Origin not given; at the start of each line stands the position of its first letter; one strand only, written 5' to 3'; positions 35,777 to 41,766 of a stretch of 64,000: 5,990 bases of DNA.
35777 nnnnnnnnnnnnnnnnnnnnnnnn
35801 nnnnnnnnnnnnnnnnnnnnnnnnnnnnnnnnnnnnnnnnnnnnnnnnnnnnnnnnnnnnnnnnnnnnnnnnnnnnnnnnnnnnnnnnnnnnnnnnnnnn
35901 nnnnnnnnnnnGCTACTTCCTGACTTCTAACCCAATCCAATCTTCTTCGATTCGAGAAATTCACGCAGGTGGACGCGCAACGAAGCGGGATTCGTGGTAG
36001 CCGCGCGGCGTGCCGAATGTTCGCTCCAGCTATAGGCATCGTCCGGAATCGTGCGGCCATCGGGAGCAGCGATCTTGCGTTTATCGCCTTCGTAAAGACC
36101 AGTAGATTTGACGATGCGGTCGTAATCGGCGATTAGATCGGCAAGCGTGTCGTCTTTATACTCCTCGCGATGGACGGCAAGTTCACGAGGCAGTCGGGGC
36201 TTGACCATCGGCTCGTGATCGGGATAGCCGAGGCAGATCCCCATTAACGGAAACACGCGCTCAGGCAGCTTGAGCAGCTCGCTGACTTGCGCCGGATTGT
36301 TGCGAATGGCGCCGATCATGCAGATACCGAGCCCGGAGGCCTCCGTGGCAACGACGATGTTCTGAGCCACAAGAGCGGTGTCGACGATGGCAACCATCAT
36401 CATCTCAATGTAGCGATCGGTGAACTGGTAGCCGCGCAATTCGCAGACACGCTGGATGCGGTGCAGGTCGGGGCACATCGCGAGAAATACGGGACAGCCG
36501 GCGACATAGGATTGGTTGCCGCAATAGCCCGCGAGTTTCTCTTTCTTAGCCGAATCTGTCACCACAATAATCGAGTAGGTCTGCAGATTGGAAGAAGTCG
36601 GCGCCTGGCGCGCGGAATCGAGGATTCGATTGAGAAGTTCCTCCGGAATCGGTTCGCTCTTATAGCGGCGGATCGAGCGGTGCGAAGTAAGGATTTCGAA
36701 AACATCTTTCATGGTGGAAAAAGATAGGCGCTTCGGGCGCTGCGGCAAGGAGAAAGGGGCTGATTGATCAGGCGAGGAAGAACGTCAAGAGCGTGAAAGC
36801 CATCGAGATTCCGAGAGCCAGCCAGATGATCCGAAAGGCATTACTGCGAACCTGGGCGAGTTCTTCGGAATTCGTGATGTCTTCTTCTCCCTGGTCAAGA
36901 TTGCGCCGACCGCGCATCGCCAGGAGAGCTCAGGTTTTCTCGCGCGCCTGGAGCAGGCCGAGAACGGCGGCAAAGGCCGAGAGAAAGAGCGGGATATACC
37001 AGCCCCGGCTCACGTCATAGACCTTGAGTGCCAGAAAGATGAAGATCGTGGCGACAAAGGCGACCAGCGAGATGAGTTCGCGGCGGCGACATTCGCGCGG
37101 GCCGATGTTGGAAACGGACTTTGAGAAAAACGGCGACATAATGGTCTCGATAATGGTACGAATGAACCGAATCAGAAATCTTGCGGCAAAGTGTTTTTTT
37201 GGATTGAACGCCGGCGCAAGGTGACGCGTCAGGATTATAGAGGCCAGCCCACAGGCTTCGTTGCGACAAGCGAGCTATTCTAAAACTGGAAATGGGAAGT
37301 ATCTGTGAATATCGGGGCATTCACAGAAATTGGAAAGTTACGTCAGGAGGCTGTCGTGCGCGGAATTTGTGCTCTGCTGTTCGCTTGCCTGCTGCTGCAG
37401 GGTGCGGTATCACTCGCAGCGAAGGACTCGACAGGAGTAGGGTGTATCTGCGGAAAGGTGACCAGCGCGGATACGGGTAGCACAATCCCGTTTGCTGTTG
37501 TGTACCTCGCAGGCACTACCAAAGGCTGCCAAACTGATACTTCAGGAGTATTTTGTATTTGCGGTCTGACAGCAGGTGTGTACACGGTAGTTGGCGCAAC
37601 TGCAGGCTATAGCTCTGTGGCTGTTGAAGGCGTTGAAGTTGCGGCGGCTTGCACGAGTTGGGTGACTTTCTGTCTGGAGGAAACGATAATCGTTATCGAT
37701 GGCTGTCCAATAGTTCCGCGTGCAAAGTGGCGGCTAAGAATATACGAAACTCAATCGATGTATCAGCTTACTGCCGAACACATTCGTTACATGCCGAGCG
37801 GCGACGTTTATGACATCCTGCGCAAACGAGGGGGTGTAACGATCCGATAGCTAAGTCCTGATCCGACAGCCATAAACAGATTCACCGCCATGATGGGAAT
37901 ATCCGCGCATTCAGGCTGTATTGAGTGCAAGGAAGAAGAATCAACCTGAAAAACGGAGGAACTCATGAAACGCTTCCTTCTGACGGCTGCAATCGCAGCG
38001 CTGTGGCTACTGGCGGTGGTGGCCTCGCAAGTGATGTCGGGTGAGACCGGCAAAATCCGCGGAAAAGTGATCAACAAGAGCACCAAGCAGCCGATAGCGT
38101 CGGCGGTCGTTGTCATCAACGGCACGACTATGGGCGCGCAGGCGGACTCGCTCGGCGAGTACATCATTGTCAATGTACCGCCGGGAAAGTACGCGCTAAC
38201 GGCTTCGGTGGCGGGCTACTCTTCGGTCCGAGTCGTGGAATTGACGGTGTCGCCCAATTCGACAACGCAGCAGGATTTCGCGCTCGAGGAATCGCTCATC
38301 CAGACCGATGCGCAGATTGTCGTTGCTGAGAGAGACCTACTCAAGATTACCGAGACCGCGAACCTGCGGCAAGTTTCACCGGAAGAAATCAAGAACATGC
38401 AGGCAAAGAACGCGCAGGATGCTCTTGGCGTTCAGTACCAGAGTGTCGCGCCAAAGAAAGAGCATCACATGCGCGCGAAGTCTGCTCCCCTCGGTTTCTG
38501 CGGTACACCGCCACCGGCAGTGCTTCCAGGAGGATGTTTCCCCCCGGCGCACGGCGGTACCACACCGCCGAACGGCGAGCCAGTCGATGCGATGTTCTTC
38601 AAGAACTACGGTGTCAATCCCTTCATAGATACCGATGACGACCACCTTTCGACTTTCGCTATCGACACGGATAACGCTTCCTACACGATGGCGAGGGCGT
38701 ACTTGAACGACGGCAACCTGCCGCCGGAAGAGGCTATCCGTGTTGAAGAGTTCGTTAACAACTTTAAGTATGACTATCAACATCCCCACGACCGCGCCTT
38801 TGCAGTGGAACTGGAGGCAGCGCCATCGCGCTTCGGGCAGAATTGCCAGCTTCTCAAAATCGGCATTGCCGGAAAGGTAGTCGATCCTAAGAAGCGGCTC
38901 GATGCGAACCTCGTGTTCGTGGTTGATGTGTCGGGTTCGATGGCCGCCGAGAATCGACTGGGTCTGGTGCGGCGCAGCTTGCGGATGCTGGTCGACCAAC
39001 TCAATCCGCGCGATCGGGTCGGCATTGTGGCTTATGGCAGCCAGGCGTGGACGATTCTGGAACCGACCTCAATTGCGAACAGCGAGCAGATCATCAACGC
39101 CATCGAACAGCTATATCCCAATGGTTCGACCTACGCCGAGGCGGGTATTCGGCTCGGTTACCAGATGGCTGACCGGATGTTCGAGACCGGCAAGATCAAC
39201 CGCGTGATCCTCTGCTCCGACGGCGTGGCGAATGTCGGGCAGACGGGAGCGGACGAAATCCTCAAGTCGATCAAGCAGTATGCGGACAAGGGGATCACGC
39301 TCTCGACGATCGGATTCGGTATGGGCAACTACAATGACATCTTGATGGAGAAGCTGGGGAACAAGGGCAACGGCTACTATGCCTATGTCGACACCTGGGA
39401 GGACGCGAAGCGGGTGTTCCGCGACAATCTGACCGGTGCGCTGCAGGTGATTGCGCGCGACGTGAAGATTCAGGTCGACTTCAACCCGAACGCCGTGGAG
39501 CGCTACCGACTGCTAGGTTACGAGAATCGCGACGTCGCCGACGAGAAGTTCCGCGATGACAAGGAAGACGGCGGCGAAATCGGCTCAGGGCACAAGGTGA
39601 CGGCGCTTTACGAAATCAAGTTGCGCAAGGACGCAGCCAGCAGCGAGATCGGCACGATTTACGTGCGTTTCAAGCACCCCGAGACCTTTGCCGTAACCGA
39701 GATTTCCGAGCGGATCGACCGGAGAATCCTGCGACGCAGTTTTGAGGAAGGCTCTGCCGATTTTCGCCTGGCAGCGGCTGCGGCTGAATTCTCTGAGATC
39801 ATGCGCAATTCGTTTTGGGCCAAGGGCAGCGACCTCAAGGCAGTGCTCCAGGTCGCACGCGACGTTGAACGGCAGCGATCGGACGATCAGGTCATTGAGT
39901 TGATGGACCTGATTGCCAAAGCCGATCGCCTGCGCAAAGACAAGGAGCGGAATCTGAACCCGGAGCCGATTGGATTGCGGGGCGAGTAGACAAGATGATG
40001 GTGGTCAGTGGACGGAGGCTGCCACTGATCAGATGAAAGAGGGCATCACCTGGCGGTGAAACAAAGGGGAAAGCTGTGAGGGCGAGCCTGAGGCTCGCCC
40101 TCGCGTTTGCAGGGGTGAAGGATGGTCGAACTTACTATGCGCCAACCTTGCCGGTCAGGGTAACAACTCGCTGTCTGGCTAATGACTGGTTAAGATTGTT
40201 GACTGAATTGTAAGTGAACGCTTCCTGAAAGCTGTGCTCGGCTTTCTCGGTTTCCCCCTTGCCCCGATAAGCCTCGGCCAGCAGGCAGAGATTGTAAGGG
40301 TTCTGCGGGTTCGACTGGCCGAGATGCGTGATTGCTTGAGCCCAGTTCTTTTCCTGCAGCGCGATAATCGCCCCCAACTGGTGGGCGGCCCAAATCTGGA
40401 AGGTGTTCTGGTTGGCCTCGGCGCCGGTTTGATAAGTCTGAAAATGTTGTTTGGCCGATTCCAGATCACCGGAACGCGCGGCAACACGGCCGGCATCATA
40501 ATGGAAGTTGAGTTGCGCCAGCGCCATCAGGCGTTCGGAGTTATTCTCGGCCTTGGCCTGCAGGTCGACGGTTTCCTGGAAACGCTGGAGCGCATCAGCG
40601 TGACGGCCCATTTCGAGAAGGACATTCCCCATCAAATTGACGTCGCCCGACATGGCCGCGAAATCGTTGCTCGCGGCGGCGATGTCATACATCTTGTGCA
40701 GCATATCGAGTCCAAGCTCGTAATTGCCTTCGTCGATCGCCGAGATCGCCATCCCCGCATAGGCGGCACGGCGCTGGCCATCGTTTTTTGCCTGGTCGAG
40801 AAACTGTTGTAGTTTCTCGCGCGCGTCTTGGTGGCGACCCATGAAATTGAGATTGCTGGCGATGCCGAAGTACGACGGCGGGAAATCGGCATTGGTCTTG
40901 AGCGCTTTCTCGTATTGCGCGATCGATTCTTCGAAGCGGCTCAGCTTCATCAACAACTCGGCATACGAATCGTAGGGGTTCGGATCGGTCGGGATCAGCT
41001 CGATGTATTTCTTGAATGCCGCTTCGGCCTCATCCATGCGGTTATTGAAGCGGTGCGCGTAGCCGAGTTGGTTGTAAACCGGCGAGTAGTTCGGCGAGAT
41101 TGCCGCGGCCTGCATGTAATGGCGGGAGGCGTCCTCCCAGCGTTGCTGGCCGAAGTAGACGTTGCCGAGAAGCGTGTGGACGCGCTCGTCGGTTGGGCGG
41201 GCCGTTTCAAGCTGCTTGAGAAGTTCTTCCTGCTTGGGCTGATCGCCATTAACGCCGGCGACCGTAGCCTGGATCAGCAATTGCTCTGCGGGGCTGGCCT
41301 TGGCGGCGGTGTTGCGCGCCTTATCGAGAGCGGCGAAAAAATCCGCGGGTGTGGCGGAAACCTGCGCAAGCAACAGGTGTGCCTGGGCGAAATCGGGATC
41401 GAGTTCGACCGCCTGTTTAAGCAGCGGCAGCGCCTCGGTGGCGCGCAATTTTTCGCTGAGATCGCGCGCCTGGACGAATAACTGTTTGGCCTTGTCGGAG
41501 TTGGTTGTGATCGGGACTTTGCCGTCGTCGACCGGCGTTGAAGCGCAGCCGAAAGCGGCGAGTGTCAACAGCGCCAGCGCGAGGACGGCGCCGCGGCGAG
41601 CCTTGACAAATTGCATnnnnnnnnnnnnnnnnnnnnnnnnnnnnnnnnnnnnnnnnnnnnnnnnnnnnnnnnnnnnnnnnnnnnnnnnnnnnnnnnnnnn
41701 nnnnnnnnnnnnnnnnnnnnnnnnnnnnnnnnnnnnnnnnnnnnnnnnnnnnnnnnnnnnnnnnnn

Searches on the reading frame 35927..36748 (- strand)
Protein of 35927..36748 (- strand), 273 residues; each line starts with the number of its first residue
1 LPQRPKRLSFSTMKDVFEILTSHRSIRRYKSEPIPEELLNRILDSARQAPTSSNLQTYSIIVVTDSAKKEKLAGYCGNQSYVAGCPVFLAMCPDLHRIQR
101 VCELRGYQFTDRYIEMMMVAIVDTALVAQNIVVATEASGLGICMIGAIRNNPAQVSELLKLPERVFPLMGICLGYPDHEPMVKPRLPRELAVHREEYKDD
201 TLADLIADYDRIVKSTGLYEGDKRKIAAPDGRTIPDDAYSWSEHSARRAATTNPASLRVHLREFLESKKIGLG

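Call 66: search_protein_families(library=pfam, proteins=[window:35927-36748:-], max_evalue=0.001)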
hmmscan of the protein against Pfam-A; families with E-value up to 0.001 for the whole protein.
window:35927-36748:- (273 aa): 2 families
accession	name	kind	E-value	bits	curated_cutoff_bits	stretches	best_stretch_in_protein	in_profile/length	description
PF00881.29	Nitroreductase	-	8.6e-24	85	23.5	1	21-175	2-167/167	Nitroreductase family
PF14512.11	TM1586_NiRdase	-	4.1e-05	23.7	27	0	16-82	2-70/215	Putative TM nitroreductase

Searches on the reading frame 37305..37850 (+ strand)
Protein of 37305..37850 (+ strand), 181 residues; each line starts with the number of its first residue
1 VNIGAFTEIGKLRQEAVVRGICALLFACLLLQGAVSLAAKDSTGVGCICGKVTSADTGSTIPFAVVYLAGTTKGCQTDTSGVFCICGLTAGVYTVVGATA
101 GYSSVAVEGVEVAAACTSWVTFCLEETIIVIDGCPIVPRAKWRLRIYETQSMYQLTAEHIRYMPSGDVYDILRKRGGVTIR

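Call 66: search_protein_families(library=pfam, proteins=[window:37305-37850:+], max_evalue=0.001)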
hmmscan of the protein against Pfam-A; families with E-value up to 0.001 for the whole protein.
window:37305-37850:+ (181 aa): 2 families
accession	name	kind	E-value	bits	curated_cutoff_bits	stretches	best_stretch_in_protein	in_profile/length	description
PF13715.12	CarbopepD_reg_2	-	7.7e-12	45.5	32.2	1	48-118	1-70/88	CarboxypepD_reg-like domain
PF13620.12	CarboxypepD_reg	-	1.2e-11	45.3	32.3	1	49-124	3-81/82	Carboxypeptidase regulatory-like domain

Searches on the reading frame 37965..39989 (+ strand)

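Call 17: search_protein_families(library=pfam, proteins=[window:37965-39989:+], max_evalue=0.01)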
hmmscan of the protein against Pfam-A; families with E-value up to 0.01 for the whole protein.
window:37965-39989:+ (674 aa): 9 families
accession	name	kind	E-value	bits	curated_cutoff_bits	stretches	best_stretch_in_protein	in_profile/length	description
PF12034.13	YfbK_C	-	1.2e-40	140.1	25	1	492-655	2-183/184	Uncharacterized protein YfbK, C-terminal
PF12450.13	vWF_A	-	3.2e-26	91.6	25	1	211-298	6-94/94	von Willebrand factor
PF00092.34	VWA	-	6.4e-20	72.5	23.8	1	315-485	1-172/174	von Willebrand factor type A domain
PF13519.12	VWA_2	-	1.5e-16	61.4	27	1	316-420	1-106/107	von Willebrand factor type A domain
PF13620.12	CarboxypepD_reg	-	5.3e-16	59.2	32.3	1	31-108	2-82/82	Carboxypeptidase regulatory-like domain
PF13715.12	CarbopepD_reg_2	-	6.5e-16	58.6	32.2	1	31-119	1-88/88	CarboxypepD_reg-like domain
PF13768.12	VWA_3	-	2.8e-10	40.9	27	1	315-472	2-153/155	von Willebrand factor type A domain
PF04811.21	Sec23_trunk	-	0.00049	20.2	27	1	316-360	6-52/241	Sec23/Sec24 trunk domain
PF14686.12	fn3_3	-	0.0083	16.3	24.4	0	58-102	29-74/75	Polysaccharide lyase family 4, domain II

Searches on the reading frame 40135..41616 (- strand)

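Call 17: search_protein_families(library=pfam, proteins=[window:40135-41616:-], max_evalue=0.01)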
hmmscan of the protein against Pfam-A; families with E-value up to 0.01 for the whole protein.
window:40135-41616:- (493 aa): 26 families (the best 25 are shown)
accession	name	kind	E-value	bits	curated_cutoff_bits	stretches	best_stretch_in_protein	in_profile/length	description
PF07719.23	TPR_2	-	2.5e-28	96.3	27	2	146-177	3-34/34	Tetratricopeptide repeat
PF00515.34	TPR_1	-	2.5e-23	81.3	27.8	2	180-211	3-34/34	Tetratricopeptide repeat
PF13181.12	TPR_8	-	3.9e-22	76.9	25.7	1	179-210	2-33/34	Tetratricopeptide repeat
PF13424.12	TPR_12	-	1.5e-21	76.8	30.1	3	147-207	6-74/77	Tetratricopeptide repeat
PF14559.12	TPR_19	-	5.1e-21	75.2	25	5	155-215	2-62/68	Tetratricopeptide repeat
PF13431.12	TPR_17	-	2.9e-20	71.2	24.4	1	166-198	1-33/34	Tetratricopeptide repeat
PF13414.12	TPR_11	-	5e-20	71.4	26.8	3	151-188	1-38/42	TPR repeat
PF13428.12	TPR_14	-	2.8e-17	61.9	23.5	0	59-86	17-44/44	Tetratricopeptide repeat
PF13432.12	TPR_16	-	2.9e-17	63.2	32.7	2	149-212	2-65/65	Tetratricopeptide repeat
PF13176.12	TPR_7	-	6.2e-10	38.8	27.9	0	445-465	4-24/36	Tetratricopeptide repeat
PF09976.15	TPR_21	-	1.8e-09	38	25.5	2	262-357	92-180/193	Tetratricopeptide repeat-like domain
PF23914.1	TPR_CcmH_CycH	-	4.4e-09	36.8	42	1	73-178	46-155/158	Cytochrome c-type biogenesis protein H TPR domain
PF12895.13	ANAPC3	-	6.7e-08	33.1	27.2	0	191-270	2-80/82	Anaphase-promoting complex, cyclosome, subunit 3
PF13174.12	TPR_6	-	4.4e-07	30.6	26.3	0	249-276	3-30/33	Tetratricopeptide repeat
PF13374.12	TPR_10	-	6.2e-07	29.7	27.5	0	150-173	8-31/42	Tetratricopeptide repeat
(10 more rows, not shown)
